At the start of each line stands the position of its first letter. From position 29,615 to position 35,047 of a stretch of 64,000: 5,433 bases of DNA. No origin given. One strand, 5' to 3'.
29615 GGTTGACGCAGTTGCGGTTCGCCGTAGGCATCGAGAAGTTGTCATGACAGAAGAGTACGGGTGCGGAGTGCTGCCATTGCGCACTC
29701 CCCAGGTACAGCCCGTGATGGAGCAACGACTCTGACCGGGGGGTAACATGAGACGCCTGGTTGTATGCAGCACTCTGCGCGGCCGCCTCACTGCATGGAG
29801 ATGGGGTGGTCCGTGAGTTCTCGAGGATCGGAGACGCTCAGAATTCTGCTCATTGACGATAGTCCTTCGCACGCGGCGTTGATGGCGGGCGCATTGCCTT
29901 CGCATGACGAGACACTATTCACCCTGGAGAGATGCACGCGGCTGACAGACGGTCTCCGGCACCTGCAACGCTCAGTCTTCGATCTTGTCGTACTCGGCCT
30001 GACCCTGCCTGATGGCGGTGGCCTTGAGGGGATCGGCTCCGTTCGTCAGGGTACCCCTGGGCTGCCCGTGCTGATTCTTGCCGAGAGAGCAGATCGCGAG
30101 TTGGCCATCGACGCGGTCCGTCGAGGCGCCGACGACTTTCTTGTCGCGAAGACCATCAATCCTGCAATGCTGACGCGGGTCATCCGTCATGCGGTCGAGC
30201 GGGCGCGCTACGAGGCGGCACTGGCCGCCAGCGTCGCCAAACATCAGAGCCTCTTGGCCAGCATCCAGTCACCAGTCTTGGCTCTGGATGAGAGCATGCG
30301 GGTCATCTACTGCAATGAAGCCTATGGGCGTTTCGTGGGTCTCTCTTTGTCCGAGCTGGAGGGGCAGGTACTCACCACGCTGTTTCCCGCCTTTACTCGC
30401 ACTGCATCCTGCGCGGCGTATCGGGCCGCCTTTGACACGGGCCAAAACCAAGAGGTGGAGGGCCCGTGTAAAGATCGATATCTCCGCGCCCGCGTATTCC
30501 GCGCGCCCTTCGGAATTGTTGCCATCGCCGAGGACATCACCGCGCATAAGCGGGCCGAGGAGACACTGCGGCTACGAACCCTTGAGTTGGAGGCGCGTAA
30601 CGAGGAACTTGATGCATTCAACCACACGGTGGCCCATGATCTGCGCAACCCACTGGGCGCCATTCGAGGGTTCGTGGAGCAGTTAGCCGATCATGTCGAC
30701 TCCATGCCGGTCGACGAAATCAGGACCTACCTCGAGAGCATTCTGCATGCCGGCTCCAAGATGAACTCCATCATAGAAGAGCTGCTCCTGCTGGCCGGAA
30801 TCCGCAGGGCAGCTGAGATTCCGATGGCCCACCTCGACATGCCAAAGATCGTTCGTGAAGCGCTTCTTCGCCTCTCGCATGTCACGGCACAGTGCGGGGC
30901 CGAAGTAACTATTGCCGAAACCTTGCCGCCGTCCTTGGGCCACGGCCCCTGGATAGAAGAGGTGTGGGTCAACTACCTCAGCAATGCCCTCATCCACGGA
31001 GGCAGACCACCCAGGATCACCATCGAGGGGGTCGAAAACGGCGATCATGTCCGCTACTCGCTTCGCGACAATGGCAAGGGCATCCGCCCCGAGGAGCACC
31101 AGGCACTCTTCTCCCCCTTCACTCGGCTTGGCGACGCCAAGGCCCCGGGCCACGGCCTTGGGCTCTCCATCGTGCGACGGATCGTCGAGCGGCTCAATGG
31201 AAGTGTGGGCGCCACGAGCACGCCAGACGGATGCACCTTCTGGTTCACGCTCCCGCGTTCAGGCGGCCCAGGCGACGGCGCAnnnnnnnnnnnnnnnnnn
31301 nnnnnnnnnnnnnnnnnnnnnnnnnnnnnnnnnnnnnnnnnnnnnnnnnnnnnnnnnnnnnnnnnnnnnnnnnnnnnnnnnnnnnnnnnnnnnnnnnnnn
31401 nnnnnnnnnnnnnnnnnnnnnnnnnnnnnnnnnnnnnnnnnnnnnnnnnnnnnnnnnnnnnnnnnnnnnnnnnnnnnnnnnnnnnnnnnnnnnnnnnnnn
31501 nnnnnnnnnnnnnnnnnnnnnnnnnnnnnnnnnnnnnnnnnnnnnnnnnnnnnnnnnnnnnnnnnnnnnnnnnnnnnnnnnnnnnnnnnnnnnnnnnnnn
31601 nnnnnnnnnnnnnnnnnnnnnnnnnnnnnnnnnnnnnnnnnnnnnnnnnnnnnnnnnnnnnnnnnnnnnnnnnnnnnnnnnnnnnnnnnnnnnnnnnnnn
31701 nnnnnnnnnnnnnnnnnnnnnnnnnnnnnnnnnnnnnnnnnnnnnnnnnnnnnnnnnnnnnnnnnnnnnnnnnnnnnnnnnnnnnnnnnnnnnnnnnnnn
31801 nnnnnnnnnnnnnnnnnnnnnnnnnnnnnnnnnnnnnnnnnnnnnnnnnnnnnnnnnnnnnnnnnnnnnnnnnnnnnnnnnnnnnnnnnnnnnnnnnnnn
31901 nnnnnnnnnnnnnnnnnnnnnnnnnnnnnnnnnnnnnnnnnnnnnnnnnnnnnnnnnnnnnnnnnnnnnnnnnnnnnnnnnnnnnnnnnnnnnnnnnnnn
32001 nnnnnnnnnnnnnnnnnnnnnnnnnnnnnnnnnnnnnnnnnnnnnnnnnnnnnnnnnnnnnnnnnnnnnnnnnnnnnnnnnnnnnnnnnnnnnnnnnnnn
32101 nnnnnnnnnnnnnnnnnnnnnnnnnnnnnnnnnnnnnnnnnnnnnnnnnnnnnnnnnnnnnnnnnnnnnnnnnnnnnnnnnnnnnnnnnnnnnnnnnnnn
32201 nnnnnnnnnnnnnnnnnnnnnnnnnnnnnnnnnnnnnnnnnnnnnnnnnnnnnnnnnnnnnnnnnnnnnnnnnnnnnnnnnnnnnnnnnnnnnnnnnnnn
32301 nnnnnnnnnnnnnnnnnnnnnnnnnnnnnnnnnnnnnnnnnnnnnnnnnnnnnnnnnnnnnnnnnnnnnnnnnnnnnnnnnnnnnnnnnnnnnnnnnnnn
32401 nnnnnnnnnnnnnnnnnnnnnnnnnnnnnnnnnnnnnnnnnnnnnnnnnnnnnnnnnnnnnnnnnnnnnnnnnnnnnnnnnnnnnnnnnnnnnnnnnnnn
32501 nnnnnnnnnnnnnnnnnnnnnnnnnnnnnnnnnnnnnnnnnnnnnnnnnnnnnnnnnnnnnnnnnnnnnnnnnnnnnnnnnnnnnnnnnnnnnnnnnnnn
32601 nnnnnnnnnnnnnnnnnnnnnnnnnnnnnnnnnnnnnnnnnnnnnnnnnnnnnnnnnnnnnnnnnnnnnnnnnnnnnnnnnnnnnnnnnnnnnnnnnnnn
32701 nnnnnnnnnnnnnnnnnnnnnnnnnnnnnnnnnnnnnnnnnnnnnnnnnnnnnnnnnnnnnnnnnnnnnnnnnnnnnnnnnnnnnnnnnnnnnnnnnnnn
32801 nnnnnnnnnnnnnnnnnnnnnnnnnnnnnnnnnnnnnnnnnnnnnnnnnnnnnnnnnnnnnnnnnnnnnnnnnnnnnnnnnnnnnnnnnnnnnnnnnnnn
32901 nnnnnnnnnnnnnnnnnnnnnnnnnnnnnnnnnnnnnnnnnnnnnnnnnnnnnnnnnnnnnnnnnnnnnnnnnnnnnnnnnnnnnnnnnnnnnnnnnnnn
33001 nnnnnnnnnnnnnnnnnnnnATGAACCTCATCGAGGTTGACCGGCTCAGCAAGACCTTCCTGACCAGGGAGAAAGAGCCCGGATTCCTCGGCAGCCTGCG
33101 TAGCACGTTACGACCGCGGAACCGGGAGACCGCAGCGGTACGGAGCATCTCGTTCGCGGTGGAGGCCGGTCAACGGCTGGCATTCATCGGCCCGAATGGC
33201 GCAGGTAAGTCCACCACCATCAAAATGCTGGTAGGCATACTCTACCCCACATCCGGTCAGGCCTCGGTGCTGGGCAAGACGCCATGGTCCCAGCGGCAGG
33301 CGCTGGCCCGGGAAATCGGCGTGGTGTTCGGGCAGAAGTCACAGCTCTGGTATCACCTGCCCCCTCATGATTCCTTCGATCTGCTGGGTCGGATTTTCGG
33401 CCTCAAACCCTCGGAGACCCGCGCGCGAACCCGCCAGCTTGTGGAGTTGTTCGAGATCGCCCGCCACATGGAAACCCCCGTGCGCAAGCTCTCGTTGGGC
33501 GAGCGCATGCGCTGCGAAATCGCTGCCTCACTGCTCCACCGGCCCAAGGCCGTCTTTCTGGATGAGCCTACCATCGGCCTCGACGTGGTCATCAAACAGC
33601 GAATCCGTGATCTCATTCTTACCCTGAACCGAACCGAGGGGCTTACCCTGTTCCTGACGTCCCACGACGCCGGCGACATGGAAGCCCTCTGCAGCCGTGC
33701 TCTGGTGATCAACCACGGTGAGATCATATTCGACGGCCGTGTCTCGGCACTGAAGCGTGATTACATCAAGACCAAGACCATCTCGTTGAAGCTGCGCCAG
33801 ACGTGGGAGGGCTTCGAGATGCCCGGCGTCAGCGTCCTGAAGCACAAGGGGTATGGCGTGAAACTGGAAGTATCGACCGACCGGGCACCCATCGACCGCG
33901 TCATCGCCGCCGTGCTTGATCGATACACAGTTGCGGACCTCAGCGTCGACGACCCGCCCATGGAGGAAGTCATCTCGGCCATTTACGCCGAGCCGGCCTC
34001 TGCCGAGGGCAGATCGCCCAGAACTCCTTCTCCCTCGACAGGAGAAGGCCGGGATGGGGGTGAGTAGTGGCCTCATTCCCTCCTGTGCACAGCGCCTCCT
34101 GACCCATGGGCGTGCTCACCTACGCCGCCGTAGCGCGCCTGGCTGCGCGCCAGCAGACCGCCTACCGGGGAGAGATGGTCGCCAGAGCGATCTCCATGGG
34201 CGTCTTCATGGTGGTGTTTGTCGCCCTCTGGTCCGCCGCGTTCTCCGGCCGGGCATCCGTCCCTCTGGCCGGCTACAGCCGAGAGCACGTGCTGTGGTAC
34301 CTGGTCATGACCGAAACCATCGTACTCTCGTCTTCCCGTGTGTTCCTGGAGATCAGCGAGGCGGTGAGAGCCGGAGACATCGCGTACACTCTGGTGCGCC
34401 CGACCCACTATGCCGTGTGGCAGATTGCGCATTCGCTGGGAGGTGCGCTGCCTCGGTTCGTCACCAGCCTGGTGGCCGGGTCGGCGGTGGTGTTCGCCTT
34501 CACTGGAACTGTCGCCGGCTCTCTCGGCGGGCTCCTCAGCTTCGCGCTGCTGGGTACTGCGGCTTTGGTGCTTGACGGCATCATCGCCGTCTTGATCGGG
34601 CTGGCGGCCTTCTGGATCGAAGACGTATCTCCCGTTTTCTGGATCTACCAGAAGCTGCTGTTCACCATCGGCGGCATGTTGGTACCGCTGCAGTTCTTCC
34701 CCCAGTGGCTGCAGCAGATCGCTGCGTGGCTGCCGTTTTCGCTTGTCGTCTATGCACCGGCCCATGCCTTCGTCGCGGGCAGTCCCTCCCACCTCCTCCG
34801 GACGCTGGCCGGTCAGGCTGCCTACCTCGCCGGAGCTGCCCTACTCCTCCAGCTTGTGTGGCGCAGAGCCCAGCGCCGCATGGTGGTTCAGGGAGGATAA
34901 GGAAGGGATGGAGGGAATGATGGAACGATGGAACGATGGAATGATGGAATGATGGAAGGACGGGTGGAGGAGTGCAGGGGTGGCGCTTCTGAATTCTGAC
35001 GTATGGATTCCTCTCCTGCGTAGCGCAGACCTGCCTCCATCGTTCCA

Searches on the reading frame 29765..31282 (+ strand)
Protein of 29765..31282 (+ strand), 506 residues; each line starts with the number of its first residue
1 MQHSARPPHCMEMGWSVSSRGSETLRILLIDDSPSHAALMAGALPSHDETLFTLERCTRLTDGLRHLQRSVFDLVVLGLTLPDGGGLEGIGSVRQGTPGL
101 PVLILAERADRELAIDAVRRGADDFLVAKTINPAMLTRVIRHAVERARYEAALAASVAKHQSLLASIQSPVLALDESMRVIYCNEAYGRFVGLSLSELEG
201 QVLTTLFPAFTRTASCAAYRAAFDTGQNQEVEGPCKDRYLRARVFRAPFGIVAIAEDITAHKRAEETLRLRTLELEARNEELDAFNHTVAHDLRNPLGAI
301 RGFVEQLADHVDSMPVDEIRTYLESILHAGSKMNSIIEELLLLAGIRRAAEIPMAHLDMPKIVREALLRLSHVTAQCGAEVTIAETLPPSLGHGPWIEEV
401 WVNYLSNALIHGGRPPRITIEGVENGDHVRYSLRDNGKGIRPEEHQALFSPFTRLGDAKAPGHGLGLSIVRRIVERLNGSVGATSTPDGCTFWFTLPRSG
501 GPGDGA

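Call 9: search_protein_families(library=pfam, proteins=[window:29795-31282:+], max_evalue=0.01)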
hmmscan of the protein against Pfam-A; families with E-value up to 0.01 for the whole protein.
window:29795-31282:+ (496 aa): 9 families
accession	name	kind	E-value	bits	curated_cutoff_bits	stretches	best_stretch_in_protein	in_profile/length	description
PF02518.31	HATPase_c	-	2.1e-22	80.1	26.4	1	386-488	5-109/111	Histidine kinase-, DNA gyrase B-, and HSP90-like ATPase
PF00072.30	Response_reg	-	4.5e-14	53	30.2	1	17-130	1-110/111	Response regulator receiver domain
PF00512.31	HisKA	-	1.4e-13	51.1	26.9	1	273-334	3-61/66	His Kinase A (phospho-acceptor) domain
PF08448.16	PAS_4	-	4.3e-09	37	23.1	1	155-252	2-109/110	PAS fold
PF00989.32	PAS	-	4.2e-06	27.2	22.6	1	151-199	4-52/113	PAS fold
PF13188.13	PAS_8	-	3.9e-05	23.8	21.8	1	149-199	2-52/65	PAS domain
PF13426.13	PAS_9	-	0.0007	20.3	27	1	164-249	7-102/103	PAS domain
PF13581.12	HATPase_c_2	-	0.0011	19.4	27.4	1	395-467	40-112/127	Histidine kinase-like ATPase domain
PF12860.13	PAS_7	-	0.0075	16.8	27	0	155-256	2-115/115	PAS fold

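Call 10: search_protein_families(library=ncbifam, proteins=[window:29795-31282:+], max_evalue=0.01)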
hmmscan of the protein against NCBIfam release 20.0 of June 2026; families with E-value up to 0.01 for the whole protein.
window:29795-31282:+ (496 aa): 132 families (the best 25 are shown)
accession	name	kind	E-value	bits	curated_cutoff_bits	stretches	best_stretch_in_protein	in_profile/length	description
NF008468.0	PRK11360.1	equivalog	1e-37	129.8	646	1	146-488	266-608/616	two-component system sensor histidine kinase AtoS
TIGR02966.1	phoR_proteo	equivalog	1.4e-32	113.1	334.2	1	147-484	5-331/333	phosphate regulon sensor histidine kinase PhoR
NF047465.1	hybrid_HK_LvrA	exception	1.2e-31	109.5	1200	1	249-488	577-818/819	hybrid histidine kinase/response regulator LvrA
NF046044.1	PnpS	equivalog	1.6e-31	109.7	400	1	140-487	47-390/390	two-component system histidine kinase PnpS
NF041880.1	EPS_EpsF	equivalog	1e-26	93.5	900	1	48-487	26-492/492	response regulator EpsF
NF045911.1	TCSHisKinNblS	equivalog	1.6e-23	82.9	1000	1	142-487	260-619/621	two-component system sensor histidine kinase NblS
NF007688.0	PRK10364.1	equivalog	2.6e-23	82.5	479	1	266-488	231-451/460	two-component system sensor histidine kinase ZraS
NF006800.0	PRK09303.1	equivalog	3.1e-23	82.3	342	1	255-487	132-376/383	histidine kinase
TIGR02956.1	TMAO_torS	equivalog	9.3e-23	80.3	676.5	1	269-487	461-681/967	TMAO reductase system sensor histidine kinase/response regulator TorS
NF008312.0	PRK11100.1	equivalog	5.9e-22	78.1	356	1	263-486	248-472/477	two-component system sensor histidine kinase CreC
NF007004.0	PRK09467.1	equivalog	2.3e-21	76.2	415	1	279-479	239-426/440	two-component system sensor histidine kinase EnvZ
NF007898.0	PRK10604.1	equivalog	6.2e-21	75.1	478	1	277-488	217-423/433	two-component system sensor histidine kinase RstB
NF033092.0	HK_WalK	equivalog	2.5e-20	72.6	725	1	148-487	258-593/594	cell wall metabolism sensor histidine kinase WalK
NF007793.0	PRK10490.1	equivalog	1.2e-19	69.8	1123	1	242-491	638-885/895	two-component system sensor histidine kinase KdpD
NF047874.1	MASE3_PAS_HK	subfamily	1.5e-19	70.3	560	2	387-488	520-625/655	MASE3 domain-containing sensor histidine kinase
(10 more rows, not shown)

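Call 58: list_cluster_members(proteins=[window:29765-31282:+, window:31282-33021:+, window:33021-34064:+, window:34106-34897:+, window:35119-35898:+])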
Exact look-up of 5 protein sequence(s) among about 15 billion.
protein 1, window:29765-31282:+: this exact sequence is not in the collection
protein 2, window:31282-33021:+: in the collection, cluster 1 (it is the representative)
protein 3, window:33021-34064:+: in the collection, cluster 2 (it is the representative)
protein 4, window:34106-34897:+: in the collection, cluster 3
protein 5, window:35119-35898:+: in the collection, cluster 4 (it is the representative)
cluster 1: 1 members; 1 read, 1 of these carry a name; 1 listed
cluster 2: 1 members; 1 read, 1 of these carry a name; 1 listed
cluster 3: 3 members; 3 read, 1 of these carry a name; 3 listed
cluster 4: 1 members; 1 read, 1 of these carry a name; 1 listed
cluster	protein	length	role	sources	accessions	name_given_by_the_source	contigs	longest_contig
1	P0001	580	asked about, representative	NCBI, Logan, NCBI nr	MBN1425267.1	right-handed parallel beta-helix repeat-containing protein [Candidatus Fermentibacteria ...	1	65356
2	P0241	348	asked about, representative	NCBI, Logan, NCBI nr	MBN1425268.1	ATP-binding cassette domain-containing protein [Candidatus Fermentibacteria bacterium]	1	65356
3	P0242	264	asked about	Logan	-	-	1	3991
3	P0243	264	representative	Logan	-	-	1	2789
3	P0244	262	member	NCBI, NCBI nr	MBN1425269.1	ABC-2 family transporter protein [Candidatus Fermentibacteria bacterium]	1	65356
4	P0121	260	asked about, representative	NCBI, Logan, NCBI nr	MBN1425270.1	ABC-2 family transporter protein [Candidatus Fermentibacteria bacterium]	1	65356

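Call 73: find_encoding_contigs(protein=P0242, flank=4000, max_places=4)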
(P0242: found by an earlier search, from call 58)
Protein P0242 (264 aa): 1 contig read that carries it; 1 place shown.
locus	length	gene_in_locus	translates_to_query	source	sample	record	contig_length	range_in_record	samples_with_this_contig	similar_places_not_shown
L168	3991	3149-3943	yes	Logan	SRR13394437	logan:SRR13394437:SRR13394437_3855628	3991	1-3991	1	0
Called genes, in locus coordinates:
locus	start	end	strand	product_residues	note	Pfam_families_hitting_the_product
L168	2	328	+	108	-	?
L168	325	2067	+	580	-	-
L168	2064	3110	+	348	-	PF00005:ABC_tran, PF13304:AAA_21 (weak)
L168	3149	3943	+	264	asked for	PF06182:ABC2_membrane_6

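Call 74: find_encoding_contigs(protein=P0243, flank=4000, max_places=4)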
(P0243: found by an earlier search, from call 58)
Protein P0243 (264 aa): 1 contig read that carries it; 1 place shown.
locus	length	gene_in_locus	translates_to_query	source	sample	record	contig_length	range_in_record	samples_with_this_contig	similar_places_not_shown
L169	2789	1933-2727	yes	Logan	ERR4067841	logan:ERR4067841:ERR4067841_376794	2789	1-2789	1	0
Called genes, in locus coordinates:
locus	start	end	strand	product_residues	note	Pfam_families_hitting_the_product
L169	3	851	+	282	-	?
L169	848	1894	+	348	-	PF00005:ABC_tran, PF13304:AAA_21 (weak)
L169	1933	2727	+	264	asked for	PF06182:ABC2_membrane_6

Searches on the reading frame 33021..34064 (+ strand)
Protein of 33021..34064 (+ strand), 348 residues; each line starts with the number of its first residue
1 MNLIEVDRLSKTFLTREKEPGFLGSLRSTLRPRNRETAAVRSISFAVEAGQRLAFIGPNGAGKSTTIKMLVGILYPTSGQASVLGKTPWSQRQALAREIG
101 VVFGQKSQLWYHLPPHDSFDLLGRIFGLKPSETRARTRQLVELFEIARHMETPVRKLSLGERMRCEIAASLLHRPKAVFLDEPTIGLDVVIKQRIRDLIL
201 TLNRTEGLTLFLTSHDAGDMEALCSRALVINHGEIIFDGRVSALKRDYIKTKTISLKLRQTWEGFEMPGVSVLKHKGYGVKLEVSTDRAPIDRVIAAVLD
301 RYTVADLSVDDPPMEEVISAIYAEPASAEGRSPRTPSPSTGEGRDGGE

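Call 9: search_protein_families(library=pfam, proteins=[window:33021-34064:+], max_evalue=0.01)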
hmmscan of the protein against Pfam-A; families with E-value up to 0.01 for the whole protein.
window:33021-34064:+ (348 aa): 5 families
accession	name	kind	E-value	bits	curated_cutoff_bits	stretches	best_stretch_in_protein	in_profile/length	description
PF00005.33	ABC_tran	-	2e-26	93.6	25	1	41-184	2-136/137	ABC transporter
PF13304.12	AAA_21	-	5.2e-11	43.6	27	1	152-216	233-299/304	AAA domain, putative AbiEii toxin, Type IV TA system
PF13732.12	DrrA1-3_C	-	0.0036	18.4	27.4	1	239-317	1-76/81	ATP-binding protein DrrA1-3-like, C-terminal domain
PF13555.12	AAA_29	-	0.0036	17.5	27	1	50-78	23-50/61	P-loop containing region of AAA domain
PF01078.27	Mg_chelatase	-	0.0074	16.2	20.3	0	38-81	10-53/207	Magnesium chelatase, subunit ChlI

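Call 10: search_protein_families(library=ncbifam, proteins=[window:33021-34064:+], max_evalue=0.01)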
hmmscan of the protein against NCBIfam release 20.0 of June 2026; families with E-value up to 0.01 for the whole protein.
window:33021-34064:+ (348 aa): 184 families (the best 25 are shown)
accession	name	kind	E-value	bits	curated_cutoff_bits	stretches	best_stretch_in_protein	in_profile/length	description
TIGR01188.1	drrA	subfamily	4.2e-61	206.9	312.45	1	36-318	5-297/302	daunorubicin resistance ABC transporter, ATP-binding protein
TIGR03864.1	PQQ_ABC_ATP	hypoth_equivalog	2.4e-39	135.2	302.25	1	36-247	13-222/236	ABC transporter, ATP-binding subunit, PQQ-dependent alcohol dehydrogenase system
NF033858.1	ABC2_perm_RbbA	equivalog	4.7e-39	134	1050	1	34-246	276-486/909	ribosome-associated ATPase/putative transporter RbbA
TIGR03522.1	GldA_ABC_ATP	equivalog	2.3e-38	132.4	402.6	1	37-265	15-241/301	gliding motility-associated ABC transporter ATP-binding subunit GldA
TIGR04521.1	ECF_ATPase_2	equivalog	4.2e-34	117.9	330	1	35-262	16-250/279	energy-coupling factor transporter ATPase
NF010060.0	PRK13537.1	equivalog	8.6e-34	116.8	521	1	32-250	23-239/314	nodulation factor ABC transporter ATP-binding protein NodI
TIGR04406.1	LPS_export_lptB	equivalog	1.1e-33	116.6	240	1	33-245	10-223/239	LPS export ABC transporter ATP-binding protein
NF010059.0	PRK13536.1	equivalog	6.6e-33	113.9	549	1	36-254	55-271/342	nodulation factor ABC transporter ATP-binding protein NodI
TIGR03740.1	galliderm_ABC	subfamily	7.2e-32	110.9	309.75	1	34-242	10-209/223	lantibiotic protection ABC transporter ATP-binding subunit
TIGR01288.1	nodI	equivalog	1.2e-31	109.9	424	1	39-255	19-233/303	nodulation factor ABC transporter ATP-binding protein NodI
NF040933.2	ABC_arch_GlcV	equivalog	4.5e-30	104.7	450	1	30-240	12-225/357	glucose ABC transporter ATP-binding protein GlcV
TIGR03269.1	met_CoM_red_A2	equivalog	6.6e-30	104.1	517.1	2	39-239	299-510/530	methyl coenzyme M reductase system, component A2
TIGR01166.1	cbiO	subfamily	8.2e-29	100.4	211.8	1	36-217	4-187/190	cobalt ABC transporter, ATP-binding protein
NF010157.0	PRK13636.1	equivalog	1.2e-28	100.1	463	1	37-258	19-243/285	cobalt transporter ATP-binding subunit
TIGR02673.1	FtsE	equivalog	1.6e-28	99.8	264.85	1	35-233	13-213/214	cell division ATP-binding protein FtsE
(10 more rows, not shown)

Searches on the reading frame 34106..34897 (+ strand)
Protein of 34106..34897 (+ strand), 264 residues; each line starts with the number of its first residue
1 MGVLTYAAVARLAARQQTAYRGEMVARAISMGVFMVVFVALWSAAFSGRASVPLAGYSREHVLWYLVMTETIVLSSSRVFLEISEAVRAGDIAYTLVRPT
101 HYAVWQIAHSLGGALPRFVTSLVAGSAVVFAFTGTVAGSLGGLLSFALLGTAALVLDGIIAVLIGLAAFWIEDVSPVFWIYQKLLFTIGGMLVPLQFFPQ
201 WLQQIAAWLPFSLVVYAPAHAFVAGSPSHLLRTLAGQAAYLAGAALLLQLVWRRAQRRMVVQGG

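Call 9: search_protein_families(library=pfam, proteins=[window:34106-34897:+], max_evalue=0.01)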
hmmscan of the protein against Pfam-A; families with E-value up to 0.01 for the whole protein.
window:34106-34897:+ (264 aa): 1 family
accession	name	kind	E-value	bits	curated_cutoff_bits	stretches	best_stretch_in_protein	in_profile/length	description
PF06182.17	ABC2_membrane_6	-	7e-15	55.9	22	1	41-263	10-229/229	ABC-2 family transporter protein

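Call 10: search_protein_families(library=ncbifam, proteins=[window:34106-34897:+], max_evalue=0.01)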
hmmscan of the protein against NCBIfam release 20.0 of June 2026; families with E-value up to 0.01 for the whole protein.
window:34106-34897:+ (264 aa): 0 families
